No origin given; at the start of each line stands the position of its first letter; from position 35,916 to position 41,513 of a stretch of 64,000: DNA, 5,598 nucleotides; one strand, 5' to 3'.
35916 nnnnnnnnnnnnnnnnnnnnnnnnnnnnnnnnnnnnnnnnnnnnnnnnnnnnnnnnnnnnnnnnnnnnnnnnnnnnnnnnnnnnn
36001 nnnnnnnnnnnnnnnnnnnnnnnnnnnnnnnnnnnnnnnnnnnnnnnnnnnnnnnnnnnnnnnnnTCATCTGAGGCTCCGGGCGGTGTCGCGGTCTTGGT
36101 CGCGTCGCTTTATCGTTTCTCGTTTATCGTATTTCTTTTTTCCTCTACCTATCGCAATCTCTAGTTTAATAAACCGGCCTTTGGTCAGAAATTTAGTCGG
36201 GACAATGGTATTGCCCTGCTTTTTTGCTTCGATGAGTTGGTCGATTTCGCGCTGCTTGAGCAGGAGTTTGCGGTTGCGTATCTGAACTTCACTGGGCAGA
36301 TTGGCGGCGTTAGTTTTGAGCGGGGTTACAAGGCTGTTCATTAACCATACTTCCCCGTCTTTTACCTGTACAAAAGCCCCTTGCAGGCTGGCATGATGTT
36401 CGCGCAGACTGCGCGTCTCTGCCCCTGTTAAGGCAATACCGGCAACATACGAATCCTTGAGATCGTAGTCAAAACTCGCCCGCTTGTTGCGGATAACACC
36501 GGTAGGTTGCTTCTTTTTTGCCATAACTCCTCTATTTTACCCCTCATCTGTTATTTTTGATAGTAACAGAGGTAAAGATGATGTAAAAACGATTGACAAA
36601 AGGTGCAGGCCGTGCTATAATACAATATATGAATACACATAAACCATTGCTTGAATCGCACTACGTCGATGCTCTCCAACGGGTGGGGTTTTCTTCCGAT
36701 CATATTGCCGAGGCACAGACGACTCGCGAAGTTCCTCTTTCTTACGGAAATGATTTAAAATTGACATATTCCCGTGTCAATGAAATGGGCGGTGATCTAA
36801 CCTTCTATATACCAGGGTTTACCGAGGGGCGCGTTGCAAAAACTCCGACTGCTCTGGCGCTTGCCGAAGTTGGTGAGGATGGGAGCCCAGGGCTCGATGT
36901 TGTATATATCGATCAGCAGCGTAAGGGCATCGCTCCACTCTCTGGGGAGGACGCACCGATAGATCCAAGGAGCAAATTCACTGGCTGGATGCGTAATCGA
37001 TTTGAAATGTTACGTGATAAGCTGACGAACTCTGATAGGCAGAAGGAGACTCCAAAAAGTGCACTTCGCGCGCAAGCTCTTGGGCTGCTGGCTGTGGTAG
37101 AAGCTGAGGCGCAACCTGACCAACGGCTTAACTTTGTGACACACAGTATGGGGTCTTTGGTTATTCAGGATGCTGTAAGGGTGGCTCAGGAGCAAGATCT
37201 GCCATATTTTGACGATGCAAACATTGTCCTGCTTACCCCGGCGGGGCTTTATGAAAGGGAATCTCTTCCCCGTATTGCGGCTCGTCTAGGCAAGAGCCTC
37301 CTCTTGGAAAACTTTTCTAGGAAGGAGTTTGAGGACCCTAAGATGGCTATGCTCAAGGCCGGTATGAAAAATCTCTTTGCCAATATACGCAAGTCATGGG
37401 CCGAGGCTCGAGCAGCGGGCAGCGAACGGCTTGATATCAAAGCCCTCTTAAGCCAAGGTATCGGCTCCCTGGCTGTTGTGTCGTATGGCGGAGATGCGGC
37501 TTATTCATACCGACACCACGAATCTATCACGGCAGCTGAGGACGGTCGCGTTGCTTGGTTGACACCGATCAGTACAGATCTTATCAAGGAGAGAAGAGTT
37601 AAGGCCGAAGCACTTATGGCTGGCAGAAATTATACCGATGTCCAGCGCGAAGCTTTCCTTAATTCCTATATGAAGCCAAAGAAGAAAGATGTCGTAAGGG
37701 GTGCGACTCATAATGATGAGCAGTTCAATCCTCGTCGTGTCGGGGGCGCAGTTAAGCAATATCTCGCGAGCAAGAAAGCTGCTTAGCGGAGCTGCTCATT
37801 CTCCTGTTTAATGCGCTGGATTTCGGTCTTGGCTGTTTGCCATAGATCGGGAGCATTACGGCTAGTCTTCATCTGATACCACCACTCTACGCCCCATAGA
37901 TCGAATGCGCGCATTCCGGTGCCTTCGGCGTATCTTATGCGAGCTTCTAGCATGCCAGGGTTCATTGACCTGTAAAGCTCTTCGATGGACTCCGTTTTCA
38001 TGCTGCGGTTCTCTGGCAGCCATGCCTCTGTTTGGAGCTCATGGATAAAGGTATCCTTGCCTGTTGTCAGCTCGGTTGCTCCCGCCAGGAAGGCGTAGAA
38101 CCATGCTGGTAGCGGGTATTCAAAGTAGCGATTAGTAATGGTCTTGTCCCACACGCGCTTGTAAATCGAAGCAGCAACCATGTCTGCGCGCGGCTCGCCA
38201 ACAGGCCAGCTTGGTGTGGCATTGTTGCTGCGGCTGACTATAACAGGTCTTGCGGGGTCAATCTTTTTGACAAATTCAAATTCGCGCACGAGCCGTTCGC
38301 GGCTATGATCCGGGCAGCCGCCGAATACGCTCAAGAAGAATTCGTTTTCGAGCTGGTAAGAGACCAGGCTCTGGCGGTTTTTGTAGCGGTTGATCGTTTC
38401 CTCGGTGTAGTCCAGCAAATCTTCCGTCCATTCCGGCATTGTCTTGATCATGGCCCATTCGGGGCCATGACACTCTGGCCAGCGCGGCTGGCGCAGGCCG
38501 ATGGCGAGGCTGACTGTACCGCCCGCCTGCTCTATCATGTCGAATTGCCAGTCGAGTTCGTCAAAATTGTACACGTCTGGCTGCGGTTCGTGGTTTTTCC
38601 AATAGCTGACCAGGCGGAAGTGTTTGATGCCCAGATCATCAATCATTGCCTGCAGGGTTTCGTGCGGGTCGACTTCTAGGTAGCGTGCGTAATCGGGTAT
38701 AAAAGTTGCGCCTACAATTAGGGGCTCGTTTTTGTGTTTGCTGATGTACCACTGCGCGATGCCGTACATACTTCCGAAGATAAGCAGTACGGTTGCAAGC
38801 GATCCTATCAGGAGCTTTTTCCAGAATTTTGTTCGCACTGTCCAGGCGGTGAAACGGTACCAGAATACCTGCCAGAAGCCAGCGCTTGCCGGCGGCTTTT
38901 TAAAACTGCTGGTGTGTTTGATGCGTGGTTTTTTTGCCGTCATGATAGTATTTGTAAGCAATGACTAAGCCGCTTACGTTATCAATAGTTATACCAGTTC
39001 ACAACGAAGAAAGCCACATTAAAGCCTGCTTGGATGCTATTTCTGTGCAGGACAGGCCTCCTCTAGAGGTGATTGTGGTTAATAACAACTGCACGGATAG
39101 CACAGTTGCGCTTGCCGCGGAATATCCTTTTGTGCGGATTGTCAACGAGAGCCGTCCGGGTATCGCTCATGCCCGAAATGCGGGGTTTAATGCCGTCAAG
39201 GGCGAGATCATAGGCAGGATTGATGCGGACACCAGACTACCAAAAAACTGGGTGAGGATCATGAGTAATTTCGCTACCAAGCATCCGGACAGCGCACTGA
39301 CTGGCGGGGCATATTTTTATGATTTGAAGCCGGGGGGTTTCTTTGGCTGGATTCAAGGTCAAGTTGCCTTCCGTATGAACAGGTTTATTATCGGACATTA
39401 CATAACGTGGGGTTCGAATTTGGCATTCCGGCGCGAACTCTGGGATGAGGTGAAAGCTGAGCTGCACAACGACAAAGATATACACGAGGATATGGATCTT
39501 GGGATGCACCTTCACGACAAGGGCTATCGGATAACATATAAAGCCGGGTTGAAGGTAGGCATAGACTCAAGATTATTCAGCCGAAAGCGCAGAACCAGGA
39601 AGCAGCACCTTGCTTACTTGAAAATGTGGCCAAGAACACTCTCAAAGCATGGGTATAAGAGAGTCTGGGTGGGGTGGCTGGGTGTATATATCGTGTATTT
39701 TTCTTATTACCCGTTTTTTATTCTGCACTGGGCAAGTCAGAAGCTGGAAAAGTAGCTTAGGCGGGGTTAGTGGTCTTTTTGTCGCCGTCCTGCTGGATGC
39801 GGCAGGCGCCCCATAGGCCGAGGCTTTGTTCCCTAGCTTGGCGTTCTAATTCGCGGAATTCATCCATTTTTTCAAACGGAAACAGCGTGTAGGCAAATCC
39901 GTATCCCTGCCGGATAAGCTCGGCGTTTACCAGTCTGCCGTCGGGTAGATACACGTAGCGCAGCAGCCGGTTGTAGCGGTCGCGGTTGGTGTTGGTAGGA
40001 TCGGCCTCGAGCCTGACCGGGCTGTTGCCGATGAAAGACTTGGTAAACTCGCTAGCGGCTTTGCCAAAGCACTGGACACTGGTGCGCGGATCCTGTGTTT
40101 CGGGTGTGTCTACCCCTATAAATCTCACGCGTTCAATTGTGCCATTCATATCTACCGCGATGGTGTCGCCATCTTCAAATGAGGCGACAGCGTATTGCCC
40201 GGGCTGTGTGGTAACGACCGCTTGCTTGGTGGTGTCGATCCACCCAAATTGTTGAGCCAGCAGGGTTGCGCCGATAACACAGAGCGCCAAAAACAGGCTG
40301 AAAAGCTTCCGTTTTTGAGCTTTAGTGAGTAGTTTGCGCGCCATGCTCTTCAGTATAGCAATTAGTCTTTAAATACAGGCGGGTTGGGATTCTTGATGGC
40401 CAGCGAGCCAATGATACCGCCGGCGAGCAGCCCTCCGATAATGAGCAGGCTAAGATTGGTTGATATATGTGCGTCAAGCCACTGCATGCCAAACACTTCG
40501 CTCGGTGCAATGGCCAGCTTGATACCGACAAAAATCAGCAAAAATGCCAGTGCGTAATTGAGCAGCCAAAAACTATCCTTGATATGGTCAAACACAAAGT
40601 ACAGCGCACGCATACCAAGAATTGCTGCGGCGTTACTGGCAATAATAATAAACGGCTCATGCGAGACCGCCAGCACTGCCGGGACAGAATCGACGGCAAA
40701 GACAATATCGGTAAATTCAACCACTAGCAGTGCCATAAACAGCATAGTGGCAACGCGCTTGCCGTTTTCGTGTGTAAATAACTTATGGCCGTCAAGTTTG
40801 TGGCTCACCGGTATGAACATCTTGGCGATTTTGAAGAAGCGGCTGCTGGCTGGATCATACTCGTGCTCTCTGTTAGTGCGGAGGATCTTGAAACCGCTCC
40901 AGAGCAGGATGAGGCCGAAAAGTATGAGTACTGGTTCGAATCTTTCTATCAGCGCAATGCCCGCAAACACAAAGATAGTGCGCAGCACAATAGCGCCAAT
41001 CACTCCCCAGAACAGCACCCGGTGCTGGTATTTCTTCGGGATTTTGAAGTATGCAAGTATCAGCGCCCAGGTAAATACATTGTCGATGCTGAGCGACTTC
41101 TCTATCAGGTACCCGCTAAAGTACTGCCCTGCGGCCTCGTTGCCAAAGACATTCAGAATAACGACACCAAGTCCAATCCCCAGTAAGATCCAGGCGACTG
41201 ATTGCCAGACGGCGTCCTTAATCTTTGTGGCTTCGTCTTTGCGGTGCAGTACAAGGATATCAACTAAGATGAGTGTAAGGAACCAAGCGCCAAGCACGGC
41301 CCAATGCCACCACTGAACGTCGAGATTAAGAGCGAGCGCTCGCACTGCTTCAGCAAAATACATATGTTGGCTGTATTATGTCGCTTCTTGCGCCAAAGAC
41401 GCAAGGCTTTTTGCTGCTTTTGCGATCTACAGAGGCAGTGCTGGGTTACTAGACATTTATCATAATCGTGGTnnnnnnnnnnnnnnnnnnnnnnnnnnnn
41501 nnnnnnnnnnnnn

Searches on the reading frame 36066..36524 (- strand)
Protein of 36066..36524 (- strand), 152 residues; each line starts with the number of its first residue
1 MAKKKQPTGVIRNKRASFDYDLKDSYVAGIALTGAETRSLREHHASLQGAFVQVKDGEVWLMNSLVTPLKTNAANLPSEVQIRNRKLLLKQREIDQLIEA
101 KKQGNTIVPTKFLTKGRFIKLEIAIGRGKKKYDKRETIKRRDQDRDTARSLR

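Call 56: search_protein_families(library=pfam, proteins=[window:36066-36524:-], max_evalue=0.000001)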
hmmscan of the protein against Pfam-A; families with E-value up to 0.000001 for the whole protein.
window:36066-36524:- (152 aa): 1 family
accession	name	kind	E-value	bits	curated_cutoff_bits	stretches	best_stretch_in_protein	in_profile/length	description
PF01668.23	SmpB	-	1e-44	152.4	27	1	10-151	1-141/143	SmpB protein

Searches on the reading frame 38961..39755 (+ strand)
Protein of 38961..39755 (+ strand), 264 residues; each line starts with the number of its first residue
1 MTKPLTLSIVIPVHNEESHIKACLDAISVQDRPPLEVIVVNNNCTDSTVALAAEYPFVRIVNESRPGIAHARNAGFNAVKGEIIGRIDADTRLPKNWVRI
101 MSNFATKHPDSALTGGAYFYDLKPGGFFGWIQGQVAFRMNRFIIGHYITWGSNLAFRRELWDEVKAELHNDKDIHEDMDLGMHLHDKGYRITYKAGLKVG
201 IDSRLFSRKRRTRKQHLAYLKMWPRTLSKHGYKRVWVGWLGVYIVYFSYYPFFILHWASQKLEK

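Call 56: search_protein_families(library=pfam, proteins=[window:38961-39755:+], max_evalue=0.000001)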
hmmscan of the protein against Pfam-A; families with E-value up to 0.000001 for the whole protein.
window:38961-39755:+ (264 aa): 3 families
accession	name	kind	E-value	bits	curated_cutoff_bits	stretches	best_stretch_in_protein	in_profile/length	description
PF00535.33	Glycos_transf_2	-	4.3e-27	95.5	23.3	1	8-160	1-163/168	Glycosyl transferase family 2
PF13641.12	Glyco_tranf_2_3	-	5.1e-15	56.6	27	1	7-196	3-206/230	Glycosyltransferase like family 2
PF13632.12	Glyco_trans_2_3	-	7e-12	46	27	1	87-245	5-165/198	Glycosyl transferase family group 2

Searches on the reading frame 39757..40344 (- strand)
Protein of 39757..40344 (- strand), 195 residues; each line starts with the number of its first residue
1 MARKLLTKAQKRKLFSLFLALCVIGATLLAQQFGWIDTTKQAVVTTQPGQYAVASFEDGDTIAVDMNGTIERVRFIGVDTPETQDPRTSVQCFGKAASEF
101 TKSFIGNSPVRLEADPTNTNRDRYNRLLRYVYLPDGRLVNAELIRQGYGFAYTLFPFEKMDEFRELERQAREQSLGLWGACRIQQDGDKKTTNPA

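Call 56: search_protein_families(library=pfam, proteins=[window:39757-40344:-], max_evalue=0.000001)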
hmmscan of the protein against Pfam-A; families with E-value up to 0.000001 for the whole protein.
window:39757-40344:- (195 aa): 1 family
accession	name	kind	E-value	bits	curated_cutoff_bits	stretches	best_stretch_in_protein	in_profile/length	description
PF00565.23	SNase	-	2.3e-23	83.1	21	1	72-178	1-105/107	Staphylococcal nuclease homologue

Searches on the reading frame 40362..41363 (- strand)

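Call 61: search_protein_families(library=pfam, proteins=[window:40362-41363:-], max_evalue=0.000001)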
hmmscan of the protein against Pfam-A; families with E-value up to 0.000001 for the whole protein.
window:40362-41363:- (333 aa): 1 family
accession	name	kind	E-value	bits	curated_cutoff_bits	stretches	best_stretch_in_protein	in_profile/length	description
PF03741.22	TerC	-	5.8e-49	166.7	27.8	1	82-285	1-176/178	Integral membrane protein TerC family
